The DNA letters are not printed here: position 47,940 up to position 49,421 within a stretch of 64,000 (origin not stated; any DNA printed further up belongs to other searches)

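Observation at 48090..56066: Steely-type hybrid megasynthase: reducing type I PKS fused in one 8-kb exon to a chalcone-synthase-like type III PKS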

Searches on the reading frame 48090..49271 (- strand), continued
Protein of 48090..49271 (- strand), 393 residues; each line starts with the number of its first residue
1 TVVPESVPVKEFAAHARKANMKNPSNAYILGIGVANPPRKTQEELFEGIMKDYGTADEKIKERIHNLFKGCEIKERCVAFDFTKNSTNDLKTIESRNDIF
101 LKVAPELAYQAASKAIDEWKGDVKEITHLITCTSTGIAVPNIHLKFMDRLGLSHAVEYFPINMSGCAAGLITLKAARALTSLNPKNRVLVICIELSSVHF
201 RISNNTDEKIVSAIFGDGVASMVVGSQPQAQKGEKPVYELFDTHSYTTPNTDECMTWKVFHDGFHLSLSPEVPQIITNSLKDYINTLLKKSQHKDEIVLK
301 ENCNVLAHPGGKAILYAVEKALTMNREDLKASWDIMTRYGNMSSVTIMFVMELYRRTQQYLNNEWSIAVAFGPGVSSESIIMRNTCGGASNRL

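Call 25: search_protein_families(library=pfam, proteins=[P0243, P0388, P0284, P0252], max_evalue=0.00001)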
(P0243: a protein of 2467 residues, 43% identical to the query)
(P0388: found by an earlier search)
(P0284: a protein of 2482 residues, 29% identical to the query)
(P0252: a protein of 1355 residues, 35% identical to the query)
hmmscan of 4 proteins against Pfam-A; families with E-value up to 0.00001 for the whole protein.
P0243 (2467 aa): 18 families
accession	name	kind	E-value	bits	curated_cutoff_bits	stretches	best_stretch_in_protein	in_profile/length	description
PF00109.32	ketoacyl-synt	-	1.4e-67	228.4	20.8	1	1-226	26-252/252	Beta-ketoacyl synthase, N-terminal domain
PF00698.26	Acyl_transf_1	-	3.1e-64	217.9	32.7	1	505-819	1-318/319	Acyl transferase domain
PF08659.16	KR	-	1.4e-45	155.8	22.6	1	1695-1871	1-178/180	KR domain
PF02801.28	Ketoacyl-synt_C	-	2.9e-38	130.9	20.8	1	234-350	1-118/119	Beta-ketoacyl synthase, C-terminal domain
PF00195.25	Chal_sti_synt_N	-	1.3e-32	113.5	27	1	2106-2310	11-225/225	Chalcone and stilbene synthases, N-terminal domain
PF02797.21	Chal_sti_synt_C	-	9.1e-29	100.9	27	1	2326-2462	8-149/151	Chalcone and stilbene synthases, C-terminal domain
PF16197.11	KAsynt_C_assoc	-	3.4e-19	69.7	33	1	353-462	1-107/111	Ketoacyl-synthetase C-terminal extension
PF14765.12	PS-DH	-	1.2e-15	57.8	23.7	1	983-1132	3-158/166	Polyketide synthase dehydratase N-terminal domain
PF00107.32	ADH_zinc_N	-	9.8e-15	55.1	31.8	1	1502-1605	1-101/129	Zinc-binding dehydrogenase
PF21089.3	PKS_DH_N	-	3.1e-14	53.2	27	1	869-952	12-94/103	Polyketide synthase dehydratase domain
PF13602.12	ADH_zinc_N_2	-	6.6e-14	53.4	27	1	1540-1675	5-134/134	Zinc-binding dehydrogenase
PF00106.31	adh_short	-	5.3e-08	33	26.6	1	1698-1879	4-185/195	short chain dehydrogenase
PF23297.2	ACP_SdgA_C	-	6.3e-08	33.1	27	1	1972-2023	31-81/95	Highly reducing polyketide synthase sdgA, C-terminal ACP domain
PF00108.29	Thiolase_N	-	1.4e-06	28.3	26.4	1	139-183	76-120/260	Thiolase, N-terminal domain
PF13561.12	adh_short_C2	-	2.6e-06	27.7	27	1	1704-1854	6-155/236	Enoyl-(Acyl carrier protein) reductase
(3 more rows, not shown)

P0388 (2570 aa): 19 families
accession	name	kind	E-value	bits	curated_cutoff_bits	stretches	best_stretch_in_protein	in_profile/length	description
PF00109.32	ketoacyl-synt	-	8.3e-76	255.4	20.8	1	820-1055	2-252/252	Beta-ketoacyl synthase, N-terminal domain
PF00501.34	AMP-binding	-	2.4e-45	155.4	29.9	1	103-516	20-377/384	AMP-binding enzyme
PF02801.28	Ketoacyl-synt_C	-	5.2e-41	139.8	20.8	1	1063-1178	1-119/119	Beta-ketoacyl synthase, C-terminal domain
PF00698.26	Acyl_transf_1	-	2e-34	119.9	32.7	1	1331-1615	2-280/319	Acyl transferase domain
PF00195.25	Chal_sti_synt_N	-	3.7e-31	108.7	27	1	2216-2419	16-225/225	Chalcone and stilbene synthases, N-terminal domain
PF00550.31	PP-binding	-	5e-25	88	20.8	2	734-796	7-67/67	Phosphopantetheine attachment site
PF02797.21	Chal_sti_synt_C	-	7.4e-22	78.4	27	1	2434-2569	6-150/151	Chalcone and stilbene synthases, C-terminal domain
PF08242.18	Methyltransf_12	-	4.1e-16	60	30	1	1890-1990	1-98/98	Methyltransferase domain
PF16197.11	KAsynt_C_assoc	-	1.1e-13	52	33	1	1180-1292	1-108/111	Ketoacyl-synthetase C-terminal extension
PF23297.2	ACP_SdgA_C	-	1.3e-10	41.6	27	1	2108-2181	16-88/95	Highly reducing polyketide synthase sdgA, C-terminal ACP domain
PF22621.2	CurL-like_PKS_C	-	7.5e-10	39.1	27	1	1247-1304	4-62/64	CurL-like, PKS C-terminal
PF13489.12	Methyltransf_23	-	1.2e-09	38.5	27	1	1870-2042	8-160/164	Methyltransferase domain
PF08241.18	Methyltransf_11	-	2.3e-09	38.2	21.2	1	1890-1992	1-95/95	Methyltransferase domain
PF08545.16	ACP_syn_III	-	1.3e-07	31.8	24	0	2356-2432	6-73/80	3-Oxoacyl-[acyl-carrier-protein (ACP)] synthase III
PF08541.16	ACP_syn_III_C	-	1.9e-07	31.5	26.6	1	2484-2567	9-89/90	3-Oxoacyl-[acyl-carrier-protein (ACP)] synthase III C terminal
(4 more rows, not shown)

P0284 (2482 aa): 12 families
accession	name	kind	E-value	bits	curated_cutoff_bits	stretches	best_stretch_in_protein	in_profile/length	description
PF00109.32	ketoacyl-synt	-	2.9e-58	197.9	20.8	1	4-184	68-250/252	Beta-ketoacyl synthase, N-terminal domain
PF00698.26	Acyl_transf_1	-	1.2e-39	137.1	32.7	1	463-777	2-297/319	Acyl transferase domain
PF00195.25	Chal_sti_synt_N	-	6.7e-35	121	27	1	2111-2318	11-223/225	Chalcone and stilbene synthases, N-terminal domain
PF08659.16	KR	-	3.9e-33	115.3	22.6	1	1737-1900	3-174/180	KR domain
PF02801.28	Ketoacyl-synt_C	-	1.3e-32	112.7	20.8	1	190-311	1-118/119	Beta-ketoacyl synthase, C-terminal domain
PF02797.21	Chal_sti_synt_C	-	1.3e-23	84.1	27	1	2339-2477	9-149/151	Chalcone and stilbene synthases, C-terminal domain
PF16197.11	KAsynt_C_assoc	-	7.9e-23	81.4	33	1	314-412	1-95/111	Ketoacyl-synthetase C-terminal extension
PF13602.12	ADH_zinc_N_2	-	2.4e-16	61.3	27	1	1571-1704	7-134/134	Zinc-binding dehydrogenase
PF00107.32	ADH_zinc_N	-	2.1e-11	44.3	31.8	1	1530-1628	1-96/129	Zinc-binding dehydrogenase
PF08545.16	ACP_syn_III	-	2.3e-08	34.2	24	0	2256-2318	5-63/80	3-Oxoacyl-[acyl-carrier-protein (ACP)] synthase III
PF21089.3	PKS_DH_N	-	9.1e-08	32.4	27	1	844-939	21-102/103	Polyketide synthase dehydratase domain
PF00106.31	adh_short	-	2.7e-07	30.7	26.6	1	1737-1892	3-162/195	short chain dehydrogenase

P0252 (1355 aa): 7 families
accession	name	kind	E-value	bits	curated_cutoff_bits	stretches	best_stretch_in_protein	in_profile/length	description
PF00501.34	AMP-binding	-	2.3e-56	191.7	29.9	1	44-476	2-384/384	AMP-binding enzyme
PF00195.25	Chal_sti_synt_N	-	1.3e-36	126.6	27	1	967-1173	14-224/225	Chalcone and stilbene synthases, N-terminal domain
PF02797.21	Chal_sti_synt_C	-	7.7e-26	91.3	27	1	1183-1325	1-150/151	Chalcone and stilbene synthases, C-terminal domain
PF08541.16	ACP_syn_III_C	-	2.7e-10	40.7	26.6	1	1244-1323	16-89/90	3-Oxoacyl-[acyl-carrier-protein (ACP)] synthase III C terminal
PF00550.31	PP-binding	-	5.6e-09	36.6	20.8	1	825-891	2-65/67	Phosphopantetheine attachment site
PF08392.18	FAE1_CUT1_RppA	-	1.6e-06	28.1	27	1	990-1173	33-206/290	FAE1/Type III polyketide synthase-like protein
PF08545.16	ACP_syn_III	-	5.8e-06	26.5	24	0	1111-1175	6-65/80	3-Oxoacyl-[acyl-carrier-protein (ACP)] synthase III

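Call 26: search_protein_families(library=pfam, proteins=[P0244, P0246, P0294, P0296], max_evalue=0.00001)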
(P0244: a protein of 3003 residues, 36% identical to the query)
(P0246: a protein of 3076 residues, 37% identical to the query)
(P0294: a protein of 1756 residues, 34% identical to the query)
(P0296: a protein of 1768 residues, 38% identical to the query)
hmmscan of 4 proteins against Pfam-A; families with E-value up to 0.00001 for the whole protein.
P0244 (3003 aa): 18 families
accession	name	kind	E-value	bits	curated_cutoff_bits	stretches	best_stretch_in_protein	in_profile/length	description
PF00109.32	ketoacyl-synt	-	3.8e-82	276.1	20.8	1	11-256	2-252/252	Beta-ketoacyl synthase, N-terminal domain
PF00698.26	Acyl_transf_1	-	2.9e-43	149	32.7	1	554-870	1-300/319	Acyl transferase domain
PF00195.25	Chal_sti_synt_N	-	1.3e-40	139.7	27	1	2638-2849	8-225/225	Chalcone and stilbene synthases, N-terminal domain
PF02801.28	Ketoacyl-synt_C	-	1.5e-37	128.6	20.8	1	264-386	1-118/119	Beta-ketoacyl synthase, C-terminal domain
PF08659.16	KR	-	1.8e-32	113.2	22.6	1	2168-2345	2-179/180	KR domain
PF02797.21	Chal_sti_synt_C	-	2.8e-22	79.8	27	1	2861-3002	4-150/151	Chalcone and stilbene synthases, C-terminal domain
PF23297.2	ACP_SdgA_C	-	5e-20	71.8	27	1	2435-2514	7-86/95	Highly reducing polyketide synthase sdgA, C-terminal ACP domain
PF16197.11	KAsynt_C_assoc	-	1.2e-15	58.3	33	1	390-483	2-86/111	Ketoacyl-synthetase C-terminal extension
PF08392.18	FAE1_CUT1_RppA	-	9.2e-12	45.3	27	1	2667-2870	34-228/290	FAE1/Type III polyketide synthase-like protein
PF08242.18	Methyltransf_12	-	3e-11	44.3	30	1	1447-1559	1-98/98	Methyltransferase domain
PF21089.3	PKS_DH_N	-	1.2e-10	41.7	27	1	958-1042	22-102/103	Polyketide synthase dehydratase domain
PF13489.12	Methyltransf_23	-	2.2e-09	37.7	27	1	1430-1609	9-159/164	Methyltransferase domain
PF08240.17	ADH_N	-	2.9e-08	34.3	23.5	1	1844-1908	2-61/104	Alcohol dehydrogenase GroES-like domain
PF08541.16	ACP_syn_III_C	-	3.6e-08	33.9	26.6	1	2924-3000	14-89/90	3-Oxoacyl-[acyl-carrier-protein (ACP)] synthase III C terminal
PF13602.12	ADH_zinc_N_2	-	3.2e-07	31.8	27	1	2018-2142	11-134/134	Zinc-binding dehydrogenase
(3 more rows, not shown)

P0246 (3076 aa): 18 families
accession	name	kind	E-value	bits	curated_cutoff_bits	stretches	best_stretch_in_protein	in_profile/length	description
PF00109.32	ketoacyl-synt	-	4.1e-83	279.3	20.8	1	7-252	2-252/252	Beta-ketoacyl synthase, N-terminal domain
PF00698.26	Acyl_transf_1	-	7.2e-57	193.7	32.7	1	531-854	2-317/319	Acyl transferase domain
PF08659.16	KR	-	1.1e-40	139.9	22.6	1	2213-2390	3-179/180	KR domain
PF00195.25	Chal_sti_synt_N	-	1.4e-37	129.8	27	1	2713-2922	10-225/225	Chalcone and stilbene synthases, N-terminal domain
PF02801.28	Ketoacyl-synt_C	-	1.4e-37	128.7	20.8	1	260-379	1-118/119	Beta-ketoacyl synthase, C-terminal domain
PF23297.2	ACP_SdgA_C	-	5.3e-23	81.4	27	1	2492-2571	3-81/95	Highly reducing polyketide synthase sdgA, C-terminal ACP domain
PF02797.21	Chal_sti_synt_C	-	2.5e-20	73.5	27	1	2935-3074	5-149/151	Chalcone and stilbene synthases, C-terminal domain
PF16197.11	KAsynt_C_assoc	-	1.6e-16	61.1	33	1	382-496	1-110/111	Ketoacyl-synthetase C-terminal extension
PF08242.18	Methyltransf_12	-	2.3e-13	51.1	30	1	1429-1548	1-98/98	Methyltransferase domain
PF13489.12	Methyltransf_23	-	5.6e-13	49.4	27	1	1421-1582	19-142/164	Methyltransferase domain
PF21089.3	PKS_DH_N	-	9.2e-12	45.3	27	1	922-1017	18-102/103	Polyketide synthase dehydratase domain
PF14765.12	PS-DH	-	1.1e-10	41.7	23.7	1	1072-1221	16-161/166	Polyketide synthase dehydratase N-terminal domain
PF08392.18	FAE1_CUT1_RppA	-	2.9e-10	40.4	27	1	2763-2930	47-215/290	FAE1/Type III polyketide synthase-like protein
PF08240.17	ADH_N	-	1.3e-08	35.4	23.5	1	1883-1947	2-61/104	Alcohol dehydrogenase GroES-like domain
PF13602.12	ADH_zinc_N_2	-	1.5e-08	36.1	27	1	2053-2183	5-134/134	Zinc-binding dehydrogenase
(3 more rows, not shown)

P0294 (1756 aa): 9 families
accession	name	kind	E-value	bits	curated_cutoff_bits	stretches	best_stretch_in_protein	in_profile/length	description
PF00109.32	ketoacyl-synt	-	1.3e-56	192.5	20.8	1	462-691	2-247/252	Beta-ketoacyl synthase, N-terminal domain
PF02801.28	Ketoacyl-synt_C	-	4.1e-37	127.2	20.8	1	699-813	1-118/119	Beta-ketoacyl synthase, C-terminal domain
PF00195.25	Chal_sti_synt_N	-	1.2e-36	126.7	27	1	1356-1584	9-225/225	Chalcone and stilbene synthases, N-terminal domain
PF00550.31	PP-binding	-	2.6e-19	69.7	20.8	2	1280-1329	14-63/67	Phosphopantetheine attachment site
PF02797.21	Chal_sti_synt_C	-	4.9e-17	62.8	27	1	1604-1732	9-148/151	Chalcone and stilbene synthases, C-terminal domain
PF00501.34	AMP-binding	-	2.3e-11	43.6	29.9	1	8-159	243-384/384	AMP-binding enzyme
PF08242.18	Methyltransf_12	-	2.4e-11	44.7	30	1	1044-1139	1-91/98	Methyltransferase domain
PF23297.2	ACP_SdgA_C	-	2.3e-10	40.9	27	0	1283-1340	29-86/95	Highly reducing polyketide synthase sdgA, C-terminal ACP domain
PF16197.11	KAsynt_C_assoc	-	6.6e-06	26.9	33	0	845-873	27-55/111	Ketoacyl-synthetase C-terminal extension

P0296 (1768 aa): 9 families
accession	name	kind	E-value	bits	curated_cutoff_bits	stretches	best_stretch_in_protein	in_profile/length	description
PF00109.32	ketoacyl-synt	-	1.9e-57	195.2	20.8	1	496-722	2-247/252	Beta-ketoacyl synthase, N-terminal domain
PF00195.25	Chal_sti_synt_N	-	6.1e-40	137.5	27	1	1392-1615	12-224/225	Chalcone and stilbene synthases, N-terminal domain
PF02801.28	Ketoacyl-synt_C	-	3.3e-32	111.4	20.8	1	730-843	1-118/119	Beta-ketoacyl synthase, C-terminal domain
PF02797.21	Chal_sti_synt_C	-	4.5e-21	75.9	27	1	1632-1764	10-148/151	Chalcone and stilbene synthases, C-terminal domain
PF00550.31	PP-binding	-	1.8e-20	73.3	20.8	2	1300-1363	3-67/67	Phosphopantetheine attachment site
PF08242.18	Methyltransf_12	-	7.4e-12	46.3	30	1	1075-1169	2-91/98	Methyltransferase domain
PF00501.34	AMP-binding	-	2.8e-08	33.4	29.9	1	8-187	243-384/384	AMP-binding enzyme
PF13649.12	Methyltransf_25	-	9.2e-07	29.9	27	0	1073-1169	1-92/97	Methyltransferase domain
PF16197.11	KAsynt_C_assoc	-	2.3e-06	28.4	33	0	872-916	25-69/111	Ketoacyl-synthetase C-terminal extension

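Call 27: find_encoding_contigs(protein=P0243, flank=8000, max_places=3)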
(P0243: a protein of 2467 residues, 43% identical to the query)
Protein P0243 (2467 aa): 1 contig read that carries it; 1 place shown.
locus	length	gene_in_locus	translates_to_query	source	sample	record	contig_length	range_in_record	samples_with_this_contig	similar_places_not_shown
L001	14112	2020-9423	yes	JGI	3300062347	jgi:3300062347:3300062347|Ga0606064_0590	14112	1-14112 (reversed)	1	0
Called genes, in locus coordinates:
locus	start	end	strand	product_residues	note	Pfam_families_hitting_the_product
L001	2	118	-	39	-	?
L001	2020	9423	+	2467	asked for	PF00109:ketoacyl-synt, PF02801:Ketoacyl-synt_C, PF16197:KAsynt_C_assoc, PF00698:Acyl_transf_1, PF21089:PKS_DH_N, PF14765:PS-DH, PF00107:ADH_zinc_N, PF13602:ADH_zinc_N_2, +11 more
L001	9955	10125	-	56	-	-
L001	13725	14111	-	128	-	?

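Call 28: find_encoding_contigs(protein=P0284, flank=8000, max_places=3)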
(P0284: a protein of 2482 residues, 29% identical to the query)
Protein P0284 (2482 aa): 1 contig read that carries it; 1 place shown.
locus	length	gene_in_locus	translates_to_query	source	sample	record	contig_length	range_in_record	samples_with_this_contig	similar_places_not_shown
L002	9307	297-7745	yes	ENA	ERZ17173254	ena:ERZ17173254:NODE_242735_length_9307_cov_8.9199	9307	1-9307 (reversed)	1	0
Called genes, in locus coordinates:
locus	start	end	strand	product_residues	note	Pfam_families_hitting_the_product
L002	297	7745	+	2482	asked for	PF00109:ketoacyl-synt, PF02801:Ketoacyl-synt_C, PF16197:KAsynt_C_assoc, PF00698:Acyl_transf_1, PF00107:ADH_zinc_N, PF13602:ADH_zinc_N_2, PF08659:KR, PF00195:Chal_sti_synt_N, +5 more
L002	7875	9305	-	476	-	?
